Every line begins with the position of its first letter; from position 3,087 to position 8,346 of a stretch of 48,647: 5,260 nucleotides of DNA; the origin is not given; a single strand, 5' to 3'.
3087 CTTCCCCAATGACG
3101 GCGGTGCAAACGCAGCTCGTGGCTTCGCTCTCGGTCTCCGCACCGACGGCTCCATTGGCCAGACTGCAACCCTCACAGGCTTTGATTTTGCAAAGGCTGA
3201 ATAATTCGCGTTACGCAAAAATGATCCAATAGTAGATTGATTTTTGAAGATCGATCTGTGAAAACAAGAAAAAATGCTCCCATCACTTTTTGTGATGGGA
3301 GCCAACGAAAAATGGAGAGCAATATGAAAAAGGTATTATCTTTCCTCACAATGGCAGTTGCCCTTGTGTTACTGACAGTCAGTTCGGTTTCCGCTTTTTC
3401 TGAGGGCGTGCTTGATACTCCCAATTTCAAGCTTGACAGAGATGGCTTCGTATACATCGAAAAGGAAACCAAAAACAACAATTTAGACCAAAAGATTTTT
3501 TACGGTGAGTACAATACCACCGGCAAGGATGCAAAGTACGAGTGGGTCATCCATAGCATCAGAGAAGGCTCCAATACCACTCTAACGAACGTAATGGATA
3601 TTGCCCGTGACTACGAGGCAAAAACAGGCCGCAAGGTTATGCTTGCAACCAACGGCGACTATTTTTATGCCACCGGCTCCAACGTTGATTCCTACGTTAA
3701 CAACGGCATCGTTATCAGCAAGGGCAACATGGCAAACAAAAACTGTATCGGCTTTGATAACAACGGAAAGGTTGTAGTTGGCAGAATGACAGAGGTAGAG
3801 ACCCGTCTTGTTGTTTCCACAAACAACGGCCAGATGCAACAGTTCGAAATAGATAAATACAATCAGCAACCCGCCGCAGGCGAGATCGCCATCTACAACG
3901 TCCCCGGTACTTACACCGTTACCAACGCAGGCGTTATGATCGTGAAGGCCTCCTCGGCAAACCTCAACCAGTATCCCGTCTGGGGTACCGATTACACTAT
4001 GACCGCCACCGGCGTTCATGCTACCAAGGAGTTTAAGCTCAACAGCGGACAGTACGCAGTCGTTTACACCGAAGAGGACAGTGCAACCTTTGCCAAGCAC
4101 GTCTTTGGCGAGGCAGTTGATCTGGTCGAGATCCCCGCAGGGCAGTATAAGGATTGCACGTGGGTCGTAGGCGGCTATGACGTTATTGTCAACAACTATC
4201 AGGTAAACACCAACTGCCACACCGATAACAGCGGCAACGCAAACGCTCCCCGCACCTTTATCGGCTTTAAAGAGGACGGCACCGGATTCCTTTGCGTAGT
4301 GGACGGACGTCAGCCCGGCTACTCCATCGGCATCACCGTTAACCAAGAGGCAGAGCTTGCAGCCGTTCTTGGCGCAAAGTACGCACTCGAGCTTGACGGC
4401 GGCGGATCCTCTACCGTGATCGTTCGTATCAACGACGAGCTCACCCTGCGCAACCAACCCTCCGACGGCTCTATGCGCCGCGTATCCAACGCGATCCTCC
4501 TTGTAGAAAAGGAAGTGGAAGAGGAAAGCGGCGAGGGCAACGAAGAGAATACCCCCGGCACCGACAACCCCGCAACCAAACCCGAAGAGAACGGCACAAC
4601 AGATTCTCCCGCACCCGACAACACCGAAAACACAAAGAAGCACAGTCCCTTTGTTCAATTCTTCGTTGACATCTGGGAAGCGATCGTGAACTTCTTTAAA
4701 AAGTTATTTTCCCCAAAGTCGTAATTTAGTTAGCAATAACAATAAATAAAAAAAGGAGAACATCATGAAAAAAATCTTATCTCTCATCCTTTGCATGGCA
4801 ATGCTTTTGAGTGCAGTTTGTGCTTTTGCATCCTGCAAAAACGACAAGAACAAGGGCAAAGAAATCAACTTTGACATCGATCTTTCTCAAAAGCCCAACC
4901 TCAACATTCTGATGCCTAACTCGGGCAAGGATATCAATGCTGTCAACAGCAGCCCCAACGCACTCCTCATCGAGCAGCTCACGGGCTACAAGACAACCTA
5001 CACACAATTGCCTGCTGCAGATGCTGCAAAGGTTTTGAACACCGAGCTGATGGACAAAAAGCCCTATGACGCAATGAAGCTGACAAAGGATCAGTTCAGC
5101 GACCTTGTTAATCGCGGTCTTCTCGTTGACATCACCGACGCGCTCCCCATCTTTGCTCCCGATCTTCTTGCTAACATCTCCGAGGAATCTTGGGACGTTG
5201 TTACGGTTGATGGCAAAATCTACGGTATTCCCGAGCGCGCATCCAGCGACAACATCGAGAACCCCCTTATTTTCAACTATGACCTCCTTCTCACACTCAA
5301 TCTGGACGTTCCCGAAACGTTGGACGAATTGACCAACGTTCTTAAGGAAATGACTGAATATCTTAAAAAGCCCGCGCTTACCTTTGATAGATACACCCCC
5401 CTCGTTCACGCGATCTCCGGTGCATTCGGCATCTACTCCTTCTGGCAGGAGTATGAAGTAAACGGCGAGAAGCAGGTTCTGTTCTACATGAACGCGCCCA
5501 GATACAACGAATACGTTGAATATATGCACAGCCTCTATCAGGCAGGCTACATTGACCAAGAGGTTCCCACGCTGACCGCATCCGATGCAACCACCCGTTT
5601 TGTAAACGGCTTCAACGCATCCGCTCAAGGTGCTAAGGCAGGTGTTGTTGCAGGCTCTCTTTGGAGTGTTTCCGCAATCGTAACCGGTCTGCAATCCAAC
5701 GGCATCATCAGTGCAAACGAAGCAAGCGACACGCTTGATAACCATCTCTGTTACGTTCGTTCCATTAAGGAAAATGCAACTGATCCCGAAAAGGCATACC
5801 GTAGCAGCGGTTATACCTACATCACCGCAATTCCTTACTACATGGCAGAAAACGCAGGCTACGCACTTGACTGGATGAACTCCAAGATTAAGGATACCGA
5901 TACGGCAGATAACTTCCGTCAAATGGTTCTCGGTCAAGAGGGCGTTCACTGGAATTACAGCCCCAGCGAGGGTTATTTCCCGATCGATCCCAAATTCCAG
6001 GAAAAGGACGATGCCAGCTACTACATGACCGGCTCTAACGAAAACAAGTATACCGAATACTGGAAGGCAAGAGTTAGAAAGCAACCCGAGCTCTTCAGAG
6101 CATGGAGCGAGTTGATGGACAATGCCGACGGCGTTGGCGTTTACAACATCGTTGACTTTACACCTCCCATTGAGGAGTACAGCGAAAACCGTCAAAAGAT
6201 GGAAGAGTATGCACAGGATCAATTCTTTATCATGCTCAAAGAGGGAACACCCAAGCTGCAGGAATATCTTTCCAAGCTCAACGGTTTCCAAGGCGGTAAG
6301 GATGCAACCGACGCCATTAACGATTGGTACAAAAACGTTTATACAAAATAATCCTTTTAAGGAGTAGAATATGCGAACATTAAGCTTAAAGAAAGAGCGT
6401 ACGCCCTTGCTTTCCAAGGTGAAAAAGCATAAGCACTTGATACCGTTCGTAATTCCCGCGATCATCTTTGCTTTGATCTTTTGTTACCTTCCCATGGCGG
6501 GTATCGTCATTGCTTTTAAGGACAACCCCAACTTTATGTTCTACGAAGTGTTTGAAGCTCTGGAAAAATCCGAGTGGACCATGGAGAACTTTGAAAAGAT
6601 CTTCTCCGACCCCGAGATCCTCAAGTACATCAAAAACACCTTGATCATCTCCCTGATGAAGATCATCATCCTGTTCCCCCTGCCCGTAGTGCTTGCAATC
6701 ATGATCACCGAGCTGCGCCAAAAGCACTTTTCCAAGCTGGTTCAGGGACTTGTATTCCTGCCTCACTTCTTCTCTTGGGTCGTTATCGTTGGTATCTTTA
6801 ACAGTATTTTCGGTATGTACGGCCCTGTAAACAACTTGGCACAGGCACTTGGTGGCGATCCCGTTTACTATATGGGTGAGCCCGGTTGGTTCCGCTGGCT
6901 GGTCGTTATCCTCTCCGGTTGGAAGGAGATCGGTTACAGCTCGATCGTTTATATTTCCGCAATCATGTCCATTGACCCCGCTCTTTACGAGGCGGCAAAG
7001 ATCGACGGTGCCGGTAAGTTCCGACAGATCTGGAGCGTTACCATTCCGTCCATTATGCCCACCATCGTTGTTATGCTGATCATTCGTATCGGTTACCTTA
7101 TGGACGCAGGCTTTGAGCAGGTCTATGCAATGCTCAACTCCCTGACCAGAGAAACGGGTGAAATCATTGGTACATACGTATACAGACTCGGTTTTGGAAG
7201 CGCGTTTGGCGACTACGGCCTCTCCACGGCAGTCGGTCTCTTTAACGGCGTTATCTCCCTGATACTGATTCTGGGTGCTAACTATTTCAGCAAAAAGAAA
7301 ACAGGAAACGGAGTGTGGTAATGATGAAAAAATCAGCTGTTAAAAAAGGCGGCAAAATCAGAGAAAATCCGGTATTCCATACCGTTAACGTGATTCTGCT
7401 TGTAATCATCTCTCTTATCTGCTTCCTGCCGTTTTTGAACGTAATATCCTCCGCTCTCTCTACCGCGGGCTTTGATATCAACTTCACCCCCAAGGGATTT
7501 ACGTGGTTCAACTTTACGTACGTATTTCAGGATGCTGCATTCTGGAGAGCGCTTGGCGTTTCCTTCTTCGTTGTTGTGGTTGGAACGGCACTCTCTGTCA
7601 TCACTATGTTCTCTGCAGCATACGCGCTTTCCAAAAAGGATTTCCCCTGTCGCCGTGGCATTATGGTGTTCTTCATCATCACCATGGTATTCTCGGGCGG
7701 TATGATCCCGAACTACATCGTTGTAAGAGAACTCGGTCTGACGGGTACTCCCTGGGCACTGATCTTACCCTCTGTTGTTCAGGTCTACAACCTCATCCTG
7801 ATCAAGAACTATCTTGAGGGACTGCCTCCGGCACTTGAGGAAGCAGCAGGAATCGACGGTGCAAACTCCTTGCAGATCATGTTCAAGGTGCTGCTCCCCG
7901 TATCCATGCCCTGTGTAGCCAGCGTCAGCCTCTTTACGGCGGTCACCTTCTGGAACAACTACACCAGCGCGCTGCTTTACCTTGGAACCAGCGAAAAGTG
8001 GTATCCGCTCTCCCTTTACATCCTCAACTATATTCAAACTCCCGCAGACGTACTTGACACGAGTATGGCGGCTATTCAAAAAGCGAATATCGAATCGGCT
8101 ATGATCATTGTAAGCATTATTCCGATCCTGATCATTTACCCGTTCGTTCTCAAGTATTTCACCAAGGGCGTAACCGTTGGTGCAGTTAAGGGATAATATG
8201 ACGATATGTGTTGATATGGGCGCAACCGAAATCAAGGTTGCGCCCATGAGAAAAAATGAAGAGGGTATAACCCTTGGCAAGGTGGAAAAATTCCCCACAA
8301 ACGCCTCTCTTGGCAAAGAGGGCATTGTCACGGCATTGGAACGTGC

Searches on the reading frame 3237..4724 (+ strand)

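Call 82: search_protein_families(library=pfam, proteins=[window:3237-4724:+], max_evalue=0.0001)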
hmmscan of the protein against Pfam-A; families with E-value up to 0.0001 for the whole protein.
window:3237-4724:+ (495 aa): 1 family
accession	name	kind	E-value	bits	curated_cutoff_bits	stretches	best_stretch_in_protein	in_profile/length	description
PF09992.14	NAGPA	-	1e-27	97.8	25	1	265-422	41-168/169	Phosphodiester glycosidase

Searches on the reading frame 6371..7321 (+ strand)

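Call 25: search_protein_families(library=pfam, proteins=[window:6371-7321:+], max_evalue=0.001)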
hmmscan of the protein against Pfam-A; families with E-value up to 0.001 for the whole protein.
window:6371-7321:+ (316 aa): 1 family
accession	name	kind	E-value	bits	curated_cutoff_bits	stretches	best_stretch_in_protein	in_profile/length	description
PF00528.27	BPD_transp_1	-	8.1e-19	68.5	26.4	1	107-309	3-181/184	Binding-protein-dependent transport system inner membrane component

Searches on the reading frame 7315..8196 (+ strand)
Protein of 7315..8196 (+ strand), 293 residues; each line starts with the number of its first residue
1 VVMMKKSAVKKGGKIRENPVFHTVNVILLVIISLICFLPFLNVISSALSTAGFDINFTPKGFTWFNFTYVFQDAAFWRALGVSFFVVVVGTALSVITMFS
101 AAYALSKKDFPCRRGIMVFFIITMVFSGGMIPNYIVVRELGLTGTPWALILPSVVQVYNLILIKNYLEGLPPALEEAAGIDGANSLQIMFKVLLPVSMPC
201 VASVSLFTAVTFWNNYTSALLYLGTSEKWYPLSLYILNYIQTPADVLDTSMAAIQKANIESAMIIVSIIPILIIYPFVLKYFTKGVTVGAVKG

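Call 25: search_protein_families(library=pfam, proteins=[window:7315-8196:+], max_evalue=0.001)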
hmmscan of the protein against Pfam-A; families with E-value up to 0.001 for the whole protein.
window:7315-8196:+ (293 aa): 1 family
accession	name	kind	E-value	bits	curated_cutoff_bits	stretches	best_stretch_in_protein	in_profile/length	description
PF00528.27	BPD_transp_1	-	3e-07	30.8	26.4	1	116-286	20-182/184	Binding-protein-dependent transport system inner membrane component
